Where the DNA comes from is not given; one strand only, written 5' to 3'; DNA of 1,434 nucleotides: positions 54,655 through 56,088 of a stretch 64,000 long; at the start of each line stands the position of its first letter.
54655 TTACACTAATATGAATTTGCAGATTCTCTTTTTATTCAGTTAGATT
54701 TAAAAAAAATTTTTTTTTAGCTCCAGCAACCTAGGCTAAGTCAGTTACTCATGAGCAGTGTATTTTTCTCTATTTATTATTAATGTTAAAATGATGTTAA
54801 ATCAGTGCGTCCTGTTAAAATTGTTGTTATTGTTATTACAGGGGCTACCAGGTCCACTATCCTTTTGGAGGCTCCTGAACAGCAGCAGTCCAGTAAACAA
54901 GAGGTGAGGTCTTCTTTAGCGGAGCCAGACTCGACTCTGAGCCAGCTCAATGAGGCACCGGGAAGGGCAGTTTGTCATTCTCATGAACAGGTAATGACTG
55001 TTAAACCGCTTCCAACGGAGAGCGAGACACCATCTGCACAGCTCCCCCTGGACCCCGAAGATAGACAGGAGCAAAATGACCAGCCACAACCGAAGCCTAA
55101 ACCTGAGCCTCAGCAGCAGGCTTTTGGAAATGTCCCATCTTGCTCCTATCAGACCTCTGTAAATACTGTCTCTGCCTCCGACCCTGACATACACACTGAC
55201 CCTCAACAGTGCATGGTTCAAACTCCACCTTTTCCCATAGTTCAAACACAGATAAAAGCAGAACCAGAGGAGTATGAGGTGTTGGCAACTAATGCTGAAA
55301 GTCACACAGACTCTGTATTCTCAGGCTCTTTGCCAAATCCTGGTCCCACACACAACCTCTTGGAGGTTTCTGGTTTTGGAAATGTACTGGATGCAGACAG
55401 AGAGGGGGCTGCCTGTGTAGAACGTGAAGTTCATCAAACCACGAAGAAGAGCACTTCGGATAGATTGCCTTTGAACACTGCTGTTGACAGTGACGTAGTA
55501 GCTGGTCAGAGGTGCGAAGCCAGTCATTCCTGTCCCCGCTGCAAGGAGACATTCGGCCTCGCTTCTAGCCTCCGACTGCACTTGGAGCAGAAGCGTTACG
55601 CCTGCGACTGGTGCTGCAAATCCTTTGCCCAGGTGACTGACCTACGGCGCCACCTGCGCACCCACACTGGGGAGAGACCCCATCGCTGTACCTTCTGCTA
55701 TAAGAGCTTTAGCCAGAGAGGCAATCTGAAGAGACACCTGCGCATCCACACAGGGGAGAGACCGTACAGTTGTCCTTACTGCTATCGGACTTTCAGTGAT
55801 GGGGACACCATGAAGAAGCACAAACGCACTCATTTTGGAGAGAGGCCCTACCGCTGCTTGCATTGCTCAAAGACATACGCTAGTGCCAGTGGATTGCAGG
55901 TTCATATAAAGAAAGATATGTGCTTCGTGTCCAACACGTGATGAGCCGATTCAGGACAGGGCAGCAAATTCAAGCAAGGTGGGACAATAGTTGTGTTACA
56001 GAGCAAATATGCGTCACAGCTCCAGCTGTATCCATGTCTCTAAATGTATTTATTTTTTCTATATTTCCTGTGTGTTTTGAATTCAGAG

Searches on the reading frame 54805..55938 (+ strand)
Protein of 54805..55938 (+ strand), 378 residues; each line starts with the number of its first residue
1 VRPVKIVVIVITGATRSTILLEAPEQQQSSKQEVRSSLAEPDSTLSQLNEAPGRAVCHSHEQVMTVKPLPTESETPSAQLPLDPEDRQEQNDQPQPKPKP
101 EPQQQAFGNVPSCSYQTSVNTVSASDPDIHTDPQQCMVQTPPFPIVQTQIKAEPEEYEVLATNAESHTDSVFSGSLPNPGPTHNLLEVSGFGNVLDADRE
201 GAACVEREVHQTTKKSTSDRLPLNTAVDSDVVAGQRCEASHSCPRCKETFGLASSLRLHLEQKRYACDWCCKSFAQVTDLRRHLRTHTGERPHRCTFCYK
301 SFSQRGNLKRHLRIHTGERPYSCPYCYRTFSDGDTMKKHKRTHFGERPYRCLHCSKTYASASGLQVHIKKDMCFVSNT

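Call 46: find_homologous_proteins(query=window:54805-55938:+, max_evalue=1e-20)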
Query window:54805-55938:+ (378 aa): 3561 proteins with E <= 1e-20 among 7775 candidates; the best 120 are listed.
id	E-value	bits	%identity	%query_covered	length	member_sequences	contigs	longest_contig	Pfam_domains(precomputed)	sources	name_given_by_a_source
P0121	1.1e-135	470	63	96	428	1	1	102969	PF13894.13,PF13465.13,PF05605.19,PF00096.33,PF12171.15,PF22995.3,PF13912.13,PF21816.4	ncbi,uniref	ncbi:zinc finger protein 768-like [Centroberyx affinis]|uniref:zinc finger protein 768-like n=1 Tax=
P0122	2.3e-130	453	59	99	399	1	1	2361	PF12756.14,PF13894.13,PF13465.13,PF05605.19,PF23561.2,PF00096.33,PF12171.15,PF22995.3,PF13912.13,PF21816.4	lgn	-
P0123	2.6e-129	449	59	96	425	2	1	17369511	PF13894.13,PF13465.13,PF05605.19,PF00096.33,PF12171.15,PF22995.3,PF13912.13,PF21816.4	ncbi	ncbi:uncharacterized protein ACJ7VT_021919 isoform 2-T2 [Polymixia lowei]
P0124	2.0e-126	440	40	34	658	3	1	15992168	PF25169.2,PF24485.2,PF26417.1,PF16622.12,PF00096.33,PF16278.12,PF15909.11,PF12171.15,PF19126.6,PF23611.2,PF22034.3,PF13465.13,PF09237.18,PF12874.14,PF22995.3,PF12756.14,PF13894.13,PF16756.12,PF05605.19,PF23561.2,PF23108.2,PF13912.13,PF23107.2,PF21816.4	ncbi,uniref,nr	ncbi:zinc finger protein 436 isoform X2 [Etheostoma spectabile]|uniref:zinc finger protein 436 isofo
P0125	7.4e-117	408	59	96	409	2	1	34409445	PF12756.14,PF13894.13,PF13465.13,PF05605.19,PF00096.33,PF12171.15,PF22995.3,PF13912.13,PF21816.4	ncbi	ncbi:uncharacterized protein LOC139907725 [Centroberyx gerrardi]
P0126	1.9e-116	407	46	34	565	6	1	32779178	PF13894.13,PF13465.13,PF05605.19,PF23561.2,PF00096.33,PF16278.12,PF12171.15,PF12874.14,PF22995.3,PF13912.13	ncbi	ncbi:hypothetical protein SRHO_G00290870 [Serrasalmus rhombeus]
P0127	2.3e-114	400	57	97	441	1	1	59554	PF13894.13,PF13465.13,PF00096.33,PF16278.12,PF12171.15,PF22995.3,PF13912.13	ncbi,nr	ncbi:hypothetical protein LDENG_00072880 [Lucifuga dentata]|nr:hypothetical protein LDENG_00072880 [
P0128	7.0e-111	389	40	34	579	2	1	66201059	PF18439.8,PF17283.9,PF13465.13,PF22995.3,PF23612.1,PF13894.13,PF05605.19,PF16622.12,PF23561.2,PF00096.33,PF12171.15,PF09723.16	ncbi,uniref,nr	ncbi:PREDICTED: zinc finger protein 648 isoform X1 [Crocodylus porosus]|uniref:Zinc finger protein 6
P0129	1.2e-107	378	45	33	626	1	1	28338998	PF18439.8,PF17283.9,PF13465.13,PF13909.13,PF12874.14,PF00856.34,PF22995.3,PF21549.3,PF23612.1,PF13894.13,PF27966.1,PF16622.12,PF23561.2,PF00096.33,PF12171.15,PF13912.13,PF21816.4,PF23611.2,PF09723.16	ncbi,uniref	ncbi:zinc finger protein ZFP2-like [Trichomycterus rosablanca]|uniref:zinc finger protein ZFP2-like 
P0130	6.7e-106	372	44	36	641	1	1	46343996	PF13465.13,PF12874.14,PF22995.3,PF13894.13,PF27966.1,PF05605.19,PF23561.2,PF00096.33,PF16278.12,PF12171.15,PF13912.13,PF23107.2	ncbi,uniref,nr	ncbi:hypothetical protein SKAU_G00283130 [Synaphobranchus kaupii]|uniref:C2H2-type domain-containing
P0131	2.0e-104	368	52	96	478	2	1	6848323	PF13894.13,PF13465.13,PF05605.19,PF00096.33,PF12171.15,PF22995.3,PF13912.13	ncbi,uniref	ncbi:uncharacterized protein LOC142992339 isoform X2 [Genypterus blacodes]|uniref:uncharacterized pr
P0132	3.8e-104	367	53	97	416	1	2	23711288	PF13894.13,PF13465.13,PF00096.33,PF12171.15,PF22995.3,PF13912.13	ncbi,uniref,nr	ncbi:Zinc finger protein 358 [Channa argus]|uniref:Zinc finger protein 358 n=1 Tax=Channa argus TaxI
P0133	8.4e-104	366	52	98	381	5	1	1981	PF13894.13,PF13465.13,PF00096.33,PF12171.15,PF22995.3,PF13912.13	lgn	-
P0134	5.3e-103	363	53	96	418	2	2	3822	PF13894.13,PF13465.13,PF00096.33,PF12171.15,PF22995.3,PF13912.13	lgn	-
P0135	2.2e-102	361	55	98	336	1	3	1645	PF13894.13,PF13465.13,PF23561.2,PF00096.33,PF12171.15,PF22995.3,PF13912.13,PF21816.4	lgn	-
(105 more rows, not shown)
